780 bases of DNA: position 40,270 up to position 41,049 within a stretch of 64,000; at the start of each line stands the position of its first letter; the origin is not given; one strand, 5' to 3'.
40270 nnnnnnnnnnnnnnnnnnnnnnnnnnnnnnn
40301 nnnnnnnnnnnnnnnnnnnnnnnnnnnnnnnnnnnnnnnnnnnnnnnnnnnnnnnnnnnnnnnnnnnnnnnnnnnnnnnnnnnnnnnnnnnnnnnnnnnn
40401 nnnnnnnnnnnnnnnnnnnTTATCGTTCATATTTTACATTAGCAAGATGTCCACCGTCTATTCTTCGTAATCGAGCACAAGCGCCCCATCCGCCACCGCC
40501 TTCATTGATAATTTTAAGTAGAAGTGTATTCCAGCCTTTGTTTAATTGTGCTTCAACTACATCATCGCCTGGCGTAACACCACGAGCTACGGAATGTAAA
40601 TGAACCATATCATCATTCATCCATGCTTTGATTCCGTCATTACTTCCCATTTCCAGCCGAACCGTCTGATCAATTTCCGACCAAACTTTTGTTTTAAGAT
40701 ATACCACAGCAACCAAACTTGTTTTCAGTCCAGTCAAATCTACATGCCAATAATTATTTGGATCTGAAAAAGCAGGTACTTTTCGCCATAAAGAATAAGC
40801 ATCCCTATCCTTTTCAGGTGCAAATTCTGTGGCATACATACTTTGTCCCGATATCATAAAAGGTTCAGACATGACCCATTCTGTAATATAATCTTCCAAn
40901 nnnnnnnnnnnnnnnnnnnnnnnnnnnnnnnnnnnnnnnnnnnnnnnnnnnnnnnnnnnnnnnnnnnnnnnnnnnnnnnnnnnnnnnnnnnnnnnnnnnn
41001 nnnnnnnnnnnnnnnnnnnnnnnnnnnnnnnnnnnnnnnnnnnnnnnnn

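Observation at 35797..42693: Overlapping gene triplet: two paralogous HEAT-repeat giants with swapped catalytic heads (DUF1080 vs ThuA-like) bracketing a Tat-exported Gfo/Idh/MocA dehydrogenase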

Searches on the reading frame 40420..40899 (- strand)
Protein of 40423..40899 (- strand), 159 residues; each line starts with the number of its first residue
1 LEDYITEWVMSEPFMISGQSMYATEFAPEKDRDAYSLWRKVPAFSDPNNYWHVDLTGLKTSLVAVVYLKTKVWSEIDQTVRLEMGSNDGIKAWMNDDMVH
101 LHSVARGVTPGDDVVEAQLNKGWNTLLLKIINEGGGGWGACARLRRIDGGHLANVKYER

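Call 12: find_homologous_proteins(query=window:40423-40899:-, max_evalue=0.001)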
Query seq(159 aa) (159 aa): 8 proteins with E <= 0.001 among 26 candidates.
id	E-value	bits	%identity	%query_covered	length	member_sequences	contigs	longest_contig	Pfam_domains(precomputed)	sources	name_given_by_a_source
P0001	6.1e-88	311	84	100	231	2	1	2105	-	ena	-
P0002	1.5e-40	156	46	99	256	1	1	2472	-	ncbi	ncbi:MAG: hypothetical protein ACE5I1_21920, partial [bacterium]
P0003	2.8e-39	152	46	98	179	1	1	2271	-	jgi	jgi:hypothetical protein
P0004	2.9e-30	123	39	99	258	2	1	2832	-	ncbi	-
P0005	7.0e-24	102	57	55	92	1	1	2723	-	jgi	jgi:hypothetical protein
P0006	6.1e-20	89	40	97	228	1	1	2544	-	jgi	-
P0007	5.1e-13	67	35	91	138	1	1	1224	-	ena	-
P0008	1.9e-5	42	35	52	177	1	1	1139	-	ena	-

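Call 22: predict_structure(alignment_id=A1)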
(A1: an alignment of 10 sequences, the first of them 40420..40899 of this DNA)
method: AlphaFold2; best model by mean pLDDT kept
length: 159 residues; sequences in the alignment: 10
mean_pLDDT: 88.7   pTM: 0.87
mean pLDDT of the five models: 88.7, 87.4, 87.2, 86.2, 85.8
residues with pLDDT >= 90: 92; 70-90: 57; 50-70: 10; < 50: 0
segments of 3 or more residues with pLDDT < 50: none
pLDDT, mean of each block of 10 residues (from residue 1): 84 87 90 88 75 81 87 97 93 96 86 95 97 82 94 88
secondary structure, 60 per line:
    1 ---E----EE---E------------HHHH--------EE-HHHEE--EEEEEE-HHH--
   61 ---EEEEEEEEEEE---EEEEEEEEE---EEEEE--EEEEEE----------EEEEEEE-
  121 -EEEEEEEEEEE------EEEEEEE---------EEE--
elements in order: H27-30 E49-54 E64-74 E78-86 E90-94 E97-102 E113-119 E122-132 E139-145 E155-157

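Call 27: fold_search(model_id=the predicted structure, library=pdb)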
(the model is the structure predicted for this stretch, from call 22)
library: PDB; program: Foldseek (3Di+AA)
matches with E <= 10: 1797; with E <= 0.001: 16
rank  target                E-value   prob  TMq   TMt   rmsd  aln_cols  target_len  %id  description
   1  3abz_D                2.9e-04  1.00  0.52  0.12   4.8       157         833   12  Crystal structure of Se-Met labeled Beta-glucosidase from Kluyveromyces marxianus (released 2010-08-11)
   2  3abz_C                3.0e-04  1.00  0.50  0.11   6.1       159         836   11  Crystal structure of Se-Met labeled Beta-glucosidase from Kluyveromyces marxianus (released 2010-08-11)
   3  3ac0_C                3.6e-04  1.00  0.50  0.11   6.5       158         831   10  Crystal structure of Beta-glucosidase from Kluyveromyces marxianus in complex with glucose (released 2010-08-11)
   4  6m8m                  3.8e-04  1.00  0.49  0.45   8.4       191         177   14  PA14 sugar-binding domain from RTX adhesin (released 2019-09-04)
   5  5a3l_A                4.7e-04  1.00  0.46  0.37   8.5       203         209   10  Structure of Cea1A in complex with N-Acetylglucosamine (released 2016-06-29)
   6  3ac0_D                5.2e-04  1.00  0.48  0.11   3.1       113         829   13  Crystal structure of Beta-glucosidase from Kluyveromyces marxianus in complex with glucose (released 2010-08-11)
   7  7pjj                  5.2e-04  1.00  0.48  0.12   5.0       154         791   11  Structure of the Family-3 Glycosyl Hydrolase BcpE2 from Streptomyces scabies (released 2022-07-13)
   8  6xac                  7.3e-04  1.00  0.45  0.40   3.5        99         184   14  Galactose-bound structure of Marinomonas primoryensis PA14 carbohydrate-binding domain (released 2021-06-02)
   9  3abz_A                7.3e-04  1.00  0.52  0.12   5.4       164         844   12  Crystal structure of Se-Met labeled Beta-glucosidase from Kluyveromyces marxianus (released 2010-08-11)
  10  3abz_B                7.7e-04  1.00  0.51  0.12   4.7       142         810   14  Crystal structure of Se-Met labeled Beta-glucosidase from Kluyveromyces marxianus (released 2010-08-11)
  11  6xa5_A                7.7e-04  1.00  0.44  0.38   3.5        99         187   13  Trehalose-bound structure of Marinomonas primoryensis PA14 carbohydrate-binding domain (released 2021-06-02)
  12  6x7j                  8.1e-04  1.00  0.44  0.39   3.6       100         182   14  fucose-bound structure of Marinomonas primoryensis PA14 carbohydrate-binding domain (released 2021-06-02)
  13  6x8a_A                8.6e-04  1.00  0.43  0.38   2.8        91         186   14  Sucrose-bound structure of Marinomonas primoryensis PA14 carbohydrate-binding domain (released 2021-06-02)
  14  6qe7_C                9.0e-04  1.00  0.50  0.30   6.7       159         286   12  anti-sigma factor domain-containing protein (released 2019-06-12)
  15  5a3l_D                9.0e-04  0.99  0.41  0.34  13.6       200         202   10  Structure of Cea1A in complex with N-Acetylglucosamine (released 2016-06-29)
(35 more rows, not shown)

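Call 29: find_related_loci(query=A1, collection=genome_contigs, flank=10000)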
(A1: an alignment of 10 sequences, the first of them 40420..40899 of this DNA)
Query A1 (159 aa) in genome_contigs; peptide patterns used: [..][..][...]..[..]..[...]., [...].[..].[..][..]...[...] (x = any residue, [..] = any of these).
476 stretches matched a pattern; 399 encode a relative of the query (tblastn E <= 1e-3); the best 80 are kept; 80 distinct loci.
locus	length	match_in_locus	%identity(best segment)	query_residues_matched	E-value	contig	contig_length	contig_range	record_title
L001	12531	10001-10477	84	1-159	1e-94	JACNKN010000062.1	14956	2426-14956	MAG: Candidatus Neomarinimicrobiota bacterium isolate NIOZ-UU60 NIOZ-UU_NODE_5002_length_14956_cov_9.68425, whole genome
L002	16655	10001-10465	75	1-155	2e-84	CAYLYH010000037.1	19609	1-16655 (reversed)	MAG TPA_asm: uncultured bacterium isolate SRP077602_co11_399 genome assembly, contig: NODE_2665_length_19609_cov_11.8425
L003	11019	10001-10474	72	1-158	4e-77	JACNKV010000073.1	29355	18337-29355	MAG: Candidatus Neomarinimicrobiota bacterium isolate NIOZ-UU68 NIOZ-UU_NODE_1760_length_29355_cov_130.78, whole genome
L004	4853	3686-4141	58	1-155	2e-60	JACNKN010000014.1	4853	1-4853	MAG: Candidatus Neomarinimicrobiota bacterium isolate NIOZ-UU60 NIOZ-UU_NODE_22847_length_4853_cov_10.8362, whole genome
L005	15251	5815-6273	56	1-156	2e-59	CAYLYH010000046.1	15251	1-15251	MAG TPA_asm: uncultured bacterium isolate SRP077602_co11_399 genome assembly, contig: NODE_4117_length_15251_cov_9.91195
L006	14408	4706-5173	55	3-158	3e-59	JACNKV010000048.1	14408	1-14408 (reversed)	MAG: Candidatus Neomarinimicrobiota bacterium isolate NIOZ-UU68 NIOZ-UU_NODE_5251_length_14408_cov_106.542, whole genome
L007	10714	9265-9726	54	2-158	3e-56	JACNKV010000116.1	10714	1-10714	MAG: Candidatus Neomarinimicrobiota bacterium isolate NIOZ-UU68 NIOZ-UU_NODE_7708_length_10714_cov_105.096, whole genome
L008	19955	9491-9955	47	1-156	1e-48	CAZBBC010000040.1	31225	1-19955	MAG TPA_asm: uncultured Calditrichota bacterium isolate SRP214966_co2_445 genome assembly, contig: NODE_1745_length_3122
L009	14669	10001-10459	49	1-156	6e-44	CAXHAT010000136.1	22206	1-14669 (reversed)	MAG TPA_asm: uncultured Deferribacteres bacterium isolate SRR12479933_maxbin2_2 genome assembly, contig: ERZ4874384.160,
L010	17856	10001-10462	44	2-156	7e-44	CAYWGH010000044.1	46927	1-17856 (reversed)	MAG TPA_asm: uncultured Cytophagia bacterium isolate binchicken_co107_472 genome assembly, contig: NODE_1950_length_4692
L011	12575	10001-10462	44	2-156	1e-42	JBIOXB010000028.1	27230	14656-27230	MAG: bacterium isolate MAG067 k127_1572479, whole genome shotgun sequence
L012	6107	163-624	47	2-156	7e-42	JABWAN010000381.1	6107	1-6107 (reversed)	MAG: candidate division KSB1 bacterium isolate MAG_5 scaffold_16204, whole genome shotgun sequence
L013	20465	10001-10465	42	1-156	1e-41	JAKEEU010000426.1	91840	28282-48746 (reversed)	MAG: candidate division KSB1 bacterium isolate PMV_1_maxbin.001 PMV_1_maxbin.001.k101_2076356, whole genome shotgun sequ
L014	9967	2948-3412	43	1-156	2e-41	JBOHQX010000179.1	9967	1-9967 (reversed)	MAG: bacterium isolate M3-S_metawrap_bin.56 k127_2384355, whole genome shotgun sequence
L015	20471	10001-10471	43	1-158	3e-41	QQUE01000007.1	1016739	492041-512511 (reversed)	MAG: Calditrichaeota bacterium isolate CLD2 4, whole genome shotgun sequence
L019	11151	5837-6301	44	2-156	3e-40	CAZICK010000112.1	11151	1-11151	MAG TPA_asm: uncultured Pirellulales bacterium isolate binchicken_co234_319 genome assembly, contig: NODE_4276_length_11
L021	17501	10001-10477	45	2-158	4e-39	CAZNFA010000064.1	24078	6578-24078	MAG TPA_asm: uncultured Planctomycetales bacterium isolate SRP068000_co1_607 genome assembly, contig: NODE_2590_length_2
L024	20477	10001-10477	43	2-156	9e-39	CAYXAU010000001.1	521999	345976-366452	MAG TPA_asm: uncultured Candidatus Sumerlaeota bacterium isolate binchicken_co21_271 genome assembly, contig: NODE_1_len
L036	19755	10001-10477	41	1-157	1e-36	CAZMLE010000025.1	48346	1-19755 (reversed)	MAG TPA_asm: uncultured Pirellulales bacterium isolate binchicken_co103_323 genome assembly, contig: NODE_517_length_483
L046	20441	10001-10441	41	2-149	2e-35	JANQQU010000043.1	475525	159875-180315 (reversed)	MAG: Calditrichia bacterium isolate IP29b_bin.38 k99_3279380, whole genome shotgun sequence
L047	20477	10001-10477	41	2-158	1e-34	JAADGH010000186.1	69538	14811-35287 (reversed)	MAG: Planctomycetota bacterium isolate M_MetaBat.109 contig-127_912, whole genome shotgun sequence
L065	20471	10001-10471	39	1-156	5e-33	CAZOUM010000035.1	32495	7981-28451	MAG TPA_asm: uncultured Pirellulales bacterium isolate SRP068000_co1_482 genome assembly, contig: NODE_1478_length_32495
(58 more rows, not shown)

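Call 64: search_protein_representatives(alignment_id=A1)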
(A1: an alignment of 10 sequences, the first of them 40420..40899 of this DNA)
Query: 10 sequences, 182 profile positions. Proteins with E-value up to 0.001 (for the whole library): 13975; up to 1e-10: 7979; up to 1e-30: 1168. The best 150 are listed.
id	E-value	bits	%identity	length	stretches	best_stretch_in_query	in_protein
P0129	2.3e-126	434.5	-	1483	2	5-180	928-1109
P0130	1.3e-122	422.4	-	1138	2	2-177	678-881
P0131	1.5e-121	418.8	-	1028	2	10-178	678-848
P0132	2.6e-121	418.1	-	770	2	9-180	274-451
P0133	3.0e-119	411.4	-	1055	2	3-180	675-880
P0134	1.9e-112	389.2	-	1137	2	9-180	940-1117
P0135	5.8e-109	377.9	-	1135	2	9-176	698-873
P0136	1.9e-107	372.9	-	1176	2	9-177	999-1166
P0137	1.0e-104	364.0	-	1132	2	7-177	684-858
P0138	1.4e-104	363.5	-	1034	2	9-179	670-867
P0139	4.2e-103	358.8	-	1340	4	23-177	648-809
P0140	6.0e-102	355.0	-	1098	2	9-177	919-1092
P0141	9.7e-98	341.3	-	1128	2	10-178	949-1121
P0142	7.4e-94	328.6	-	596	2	9-179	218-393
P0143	7.7e-94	328.6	-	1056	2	10-178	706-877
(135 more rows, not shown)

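Call 66: search_protein_families(library=pfam, alignment_id=A3, max_evalue=0.001)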
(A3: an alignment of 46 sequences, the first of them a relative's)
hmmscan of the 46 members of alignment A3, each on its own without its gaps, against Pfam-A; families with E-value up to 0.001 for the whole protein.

A. member 1, P0129 (1483 aa): 6 families
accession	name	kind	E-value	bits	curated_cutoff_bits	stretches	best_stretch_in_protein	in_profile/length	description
PF13646.12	HEAT_2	-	1.1e-48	163.9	27.7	6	331-413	3-87/88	HEAT repeats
PF06283.17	ThuA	-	3.6e-39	135.6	33.4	1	1228-1467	1-209/209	Trehalose utilisation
PF02985.28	HEAT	-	8.7e-15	53.9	23.5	0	360-386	2-28/31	HEAT repeat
PF11838.14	ERAP1_C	-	4.8e-05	23.4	38.2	0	145-220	164-238/318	ERAP1-like C-terminal domain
PF03130.22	HEAT_PBS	-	0.00021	22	20.9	0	374-398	1-25/27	PBS lyase HEAT-like repeat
PF07691.17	PA14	-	0.00041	20.6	24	0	1012-1064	43-92/147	PA14 domain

B. families by the number of members that match (of 46 scanned): 55 families (the first 25 are shown)
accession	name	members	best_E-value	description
PF13646.12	HEAT_2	23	1.1e-48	HEAT repeats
PF02985.28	HEAT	21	7.1e-17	HEAT repeat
PF16656.11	Pur_ac_phosph_N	10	2.4e-29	Purple acid Phosphatase, N-terminal domain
PF00041.27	fn3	9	3.7e-16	Fibronectin type III domain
PF07691.17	PA14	9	2.4e-06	PA14 domain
PF03130.22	HEAT_PBS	8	3.6e-10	PBS lyase HEAT-like repeat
PF13513.12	HEAT_EZ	7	4.1e-07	HEAT-like repeat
PF06283.17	ThuA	5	1.5e-55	Trehalose utilisation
PF06439.18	3keto-disac_hyd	5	6.9e-49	3-keto-disaccharide hydrolase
PF11838.14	ERAP1_C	5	9.6e-09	ERAP1-like C-terminal domain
PF00514.29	Arm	5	9.6e-07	Armadillo/beta-catenin-like repeat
PF16655.11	PhoD_N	4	2.6e-11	PhoD-like phosphatase, N-terminal domain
PF25059.1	FN3_DSCAM-DSCAML_C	4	8.3e-08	DSCAM/DSCAML C-terminal Fn3-like domain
PF21557.3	RhaB_D2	3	6e-10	Alpha-L-rhamnosidase, domain D2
PF13364.12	BetaGal_ABD2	2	3.7e-07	Beta-galactosidase second all-beta domain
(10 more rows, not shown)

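Call 76: search_protein_families(library=pfam, proteins=[L065:7100-11158:+, L021:10423-13077:+, L046:7787-11143:+, L047:7145-11413:+, L024:7859-10549:+, L036:6978-8627:+, L036:8657-10498:+, L007:1805-5359:+, L015:12788-14740:+], max_evalue=0.001)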
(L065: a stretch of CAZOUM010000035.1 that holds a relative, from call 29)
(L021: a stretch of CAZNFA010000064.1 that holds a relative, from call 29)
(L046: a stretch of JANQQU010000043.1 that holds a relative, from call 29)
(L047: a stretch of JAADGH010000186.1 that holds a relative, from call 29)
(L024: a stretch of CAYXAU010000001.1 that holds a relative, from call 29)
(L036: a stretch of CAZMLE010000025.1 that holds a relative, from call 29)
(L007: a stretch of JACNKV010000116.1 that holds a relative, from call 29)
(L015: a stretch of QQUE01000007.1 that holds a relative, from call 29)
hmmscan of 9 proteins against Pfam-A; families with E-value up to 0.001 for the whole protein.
L065:7100-11158:+ (1352 aa): 8 families
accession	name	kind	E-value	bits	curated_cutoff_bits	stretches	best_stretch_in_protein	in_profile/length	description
PF13646.12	HEAT_2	-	1.3e-38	131.5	27.7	4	783-845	15-77/88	HEAT repeats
PF06439.18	3keto-disac_hyd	-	1.7e-32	113.4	26.8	1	1141-1344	8-186/187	3-keto-disaccharide hydrolase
PF06283.17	ThuA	-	1.4e-26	94.5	33.4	1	35-256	1-189/209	Trehalose utilisation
PF02985.28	HEAT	-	5e-15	54.6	23.5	0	801-825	2-26/31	HEAT repeat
PF03130.22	HEAT_PBS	-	3.9e-10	39.7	20.9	0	785-810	2-27/27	PBS lyase HEAT-like repeat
PF00514.29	Arm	-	8e-07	29.3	20.6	0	795-823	8-36/41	Armadillo/beta-catenin-like repeat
PF13513.12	HEAT_EZ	-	7.1e-05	23.7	27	0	799-824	28-53/55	HEAT-like repeat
PF12717.13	Cnd1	-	0.0003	21.3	26.4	0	439-489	55-104/162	non-SMC mitotic condensation complex subunit 1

L021:10423-13077:+ (884 aa): 4 families
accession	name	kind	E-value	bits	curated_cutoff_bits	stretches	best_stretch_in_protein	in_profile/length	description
PF06439.18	3keto-disac_hyd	-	1.5e-97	325.5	26.8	2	695-881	1-187/187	3-keto-disaccharide hydrolase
PF06283.17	ThuA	-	2.8e-48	165.4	33.4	1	95-317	1-209/209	Trehalose utilisation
PF04536.20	TPM_phosphatase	-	8.5e-37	126.4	22.1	1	342-465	1-124/125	TPM domain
PF20407.5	DUF1583_N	-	9.3e-07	29.2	22.9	0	806-839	89-122/150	Domain of unknown function (DUF1583_N)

L046:7787-11143:+ (1118 aa): 3 families
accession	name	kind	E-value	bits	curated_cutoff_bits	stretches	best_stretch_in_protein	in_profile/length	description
PF06439.18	3keto-disac_hyd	-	3.3e-51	174.4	26.8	1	934-1115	3-186/187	3-keto-disaccharide hydrolase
PF13646.12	HEAT_2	-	1.2e-25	90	27.7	2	198-257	20-78/88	HEAT repeats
PF03130.22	HEAT_PBS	-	2.6e-06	27.9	20.9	0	226-251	1-26/27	PBS lyase HEAT-like repeat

L047:7145-11413:+ (1422 aa): 6 families
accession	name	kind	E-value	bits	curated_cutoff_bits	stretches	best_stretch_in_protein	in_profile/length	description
PF13646.12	HEAT_2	-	9.2e-53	176.9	27.7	5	427-511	1-86/88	HEAT repeats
PF06283.17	ThuA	-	1.8e-44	152.9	33.4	1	1167-1406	1-209/209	Trehalose utilisation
PF02985.28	HEAT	-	4.9e-15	54.7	23.5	0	457-485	1-29/31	HEAT repeat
PF00514.29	Arm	-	2e-08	34.4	20.6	0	132-164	6-38/41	Armadillo/beta-catenin-like repeat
PF03130.22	HEAT_PBS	-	6.9e-06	26.5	20.9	0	217-241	1-25/27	PBS lyase HEAT-like repeat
PF11838.14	ERAP1_C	-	0.00019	21.4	38.2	0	533-595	165-226/318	ERAP1-like C-terminal domain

L024:7859-10549:+ (896 aa): 1 family
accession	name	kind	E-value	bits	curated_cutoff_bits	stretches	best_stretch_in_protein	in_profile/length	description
PF13646.12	HEAT_2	-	1.9e-28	99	27.7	4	516-601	2-87/88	HEAT repeats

L036:6978-8627:+ (549 aa): 3 families
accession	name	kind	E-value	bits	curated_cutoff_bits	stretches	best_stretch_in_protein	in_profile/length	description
PF06283.17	ThuA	-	6.8e-43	147.8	33.4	1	66-288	1-209/209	Trehalose utilisation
PF13646.12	HEAT_2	-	1.9e-14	54.1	27.7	1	414-482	4-73/88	HEAT repeats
PF03130.22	HEAT_PBS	-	4.6e-05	24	20.9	0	456-479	1-24/27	PBS lyase HEAT-like repeat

L036:8657-10498:+ (613 aa): 4 families
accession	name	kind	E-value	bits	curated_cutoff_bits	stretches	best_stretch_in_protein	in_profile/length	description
PF13646.12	HEAT_2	-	1.2e-30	106.1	27.7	3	252-333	3-84/88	HEAT repeats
PF02985.28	HEAT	-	1e-07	31.9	23.5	0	89-115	2-28/31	HEAT repeat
PF13513.12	HEAT_EZ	-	0.00032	21.6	27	0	280-305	28-53/55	HEAT-like repeat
PF00514.29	Arm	-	0.0004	20.8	20.6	0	181-204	13-36/41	Armadillo/beta-catenin-like repeat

L007:1805-5359:+ (1184 aa): 0 families

L015:12788-14740:+ (650 aa): 1 family
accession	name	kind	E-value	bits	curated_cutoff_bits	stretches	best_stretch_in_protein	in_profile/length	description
PF04909.20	Amidohydro_2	-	8e-16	59.1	26.4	1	271-456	112-289/289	Amidohydrolase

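Call 96: search_protein_families(library=pfam, proteins=[L047:13560-15419:+, L019:8009-10435:+, L008:14038-15552:+, L065:15597-17483:+, L047:12140-13540:+, L008:10007-11581:+], max_evalue=0.001)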
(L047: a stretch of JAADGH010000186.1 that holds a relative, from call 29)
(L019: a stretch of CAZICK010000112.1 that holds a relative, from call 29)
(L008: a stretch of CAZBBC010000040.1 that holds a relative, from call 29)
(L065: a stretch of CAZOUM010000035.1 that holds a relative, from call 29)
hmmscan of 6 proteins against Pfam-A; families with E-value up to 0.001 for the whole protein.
L047:13560-15419:+ (619 aa): 3 families
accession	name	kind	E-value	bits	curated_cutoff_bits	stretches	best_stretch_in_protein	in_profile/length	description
PF14522.11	Cytochrome_C7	-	4.4e-09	36.5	24.8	1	292-359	6-67/67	Cytochrome c7 and related cytochrome c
PF14537.11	Cytochrom_c3_2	-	3.2e-08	34.4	25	1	293-361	1-67/79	Cytochrome c3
PF22113.1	Mtrc-MtrF_II-IV_dom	-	3.5e-06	27.1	30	0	170-333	30-167/176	Outer membrane cytochrome MtrC/MtrF-like, domains II/IV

L019:8009-10435:+ (808 aa): 4 families
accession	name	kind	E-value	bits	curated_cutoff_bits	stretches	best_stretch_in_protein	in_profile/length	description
PF14522.11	Cytochrome_C7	-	7.9e-09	35.7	24.8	1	298-389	4-67/67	Cytochrome c7 and related cytochrome c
PF03264.19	Cytochrom_NNT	-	2.7e-05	24.4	24.1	0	189-314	39-165/174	NapC/NirT cytochrome c family, N-terminal region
PF14537.11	Cytochrom_c3_2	-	5e-05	24.1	25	0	301-390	1-66/79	Cytochrome c3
PF22678.1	Cytochrom_c_NrfB-like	-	0.00065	20.6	27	0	275-314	30-66/89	Cytochrome c-type protein NrfB-like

L008:14038-15552:+ (504 aa): 3 families
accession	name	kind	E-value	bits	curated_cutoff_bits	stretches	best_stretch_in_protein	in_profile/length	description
PF03781.23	FGE-sulfatase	-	1.5e-41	143.2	23.3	1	212-465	4-236/255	Sulfatase-modifying factor enzyme 1-like domain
PF03264.19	Cytochrom_NNT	-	4.1e-27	95.4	24.1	1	14-167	12-170/174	NapC/NirT cytochrome c family, N-terminal region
PF14522.11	Cytochrome_C7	-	8.4e-06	26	24.8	1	118-169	7-56/67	Cytochrome c7 and related cytochrome c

L065:15597-17483:+ (628 aa): 4 families
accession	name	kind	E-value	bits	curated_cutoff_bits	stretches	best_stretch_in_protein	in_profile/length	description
PF14522.11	Cytochrome_C7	-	4.1e-07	30.2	24.8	0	288-366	4-67/67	Cytochrome c7 and related cytochrome c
PF14537.11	Cytochrom_c3_2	-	5.5e-07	30.4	25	0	291-367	1-66/79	Cytochrome c3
PF22113.1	Mtrc-MtrF_II-IV_dom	-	1.5e-06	28.3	30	0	174-340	29-167/176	Outer membrane cytochrome MtrC/MtrF-like, domains II/IV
PF22678.1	Cytochrom_c_NrfB-like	-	3.4e-05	24.7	27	0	327-366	31-66/89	Cytochrome c-type protein NrfB-like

L047:12140-13540:+ (466 aa): 4 families
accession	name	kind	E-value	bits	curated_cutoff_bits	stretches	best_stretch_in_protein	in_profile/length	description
PF01408.29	GFO_IDH_MocA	-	7.5e-21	75.5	24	1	62-186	1-120/120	Oxidoreductase family, NAD-binding Rossmann fold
PF22725.1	GFO_IDH_MocA_C3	-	3.1e-12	47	27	1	243-321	23-103/124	GFO/IDH/MocA C-terminal domain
PF02894.22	GFO_IDH_MocA_C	-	3.3e-10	40.6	22.9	1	245-358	23-143/218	Oxidoreductase family, C-terminal alpha/beta domain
PF10518.14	TAT_signal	-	2.4e-05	24.5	22.7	1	26-46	1-21/21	TAT (twin-arginine translocation) pathway signal sequence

L008:10007-11581:+ (524 aa): 1 family
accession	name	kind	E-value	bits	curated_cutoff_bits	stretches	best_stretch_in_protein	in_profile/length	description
PF06439.18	3keto-disac_hyd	-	6.8e-42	144.1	26.8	1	333-512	13-186/187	3-keto-disaccharide hydrolase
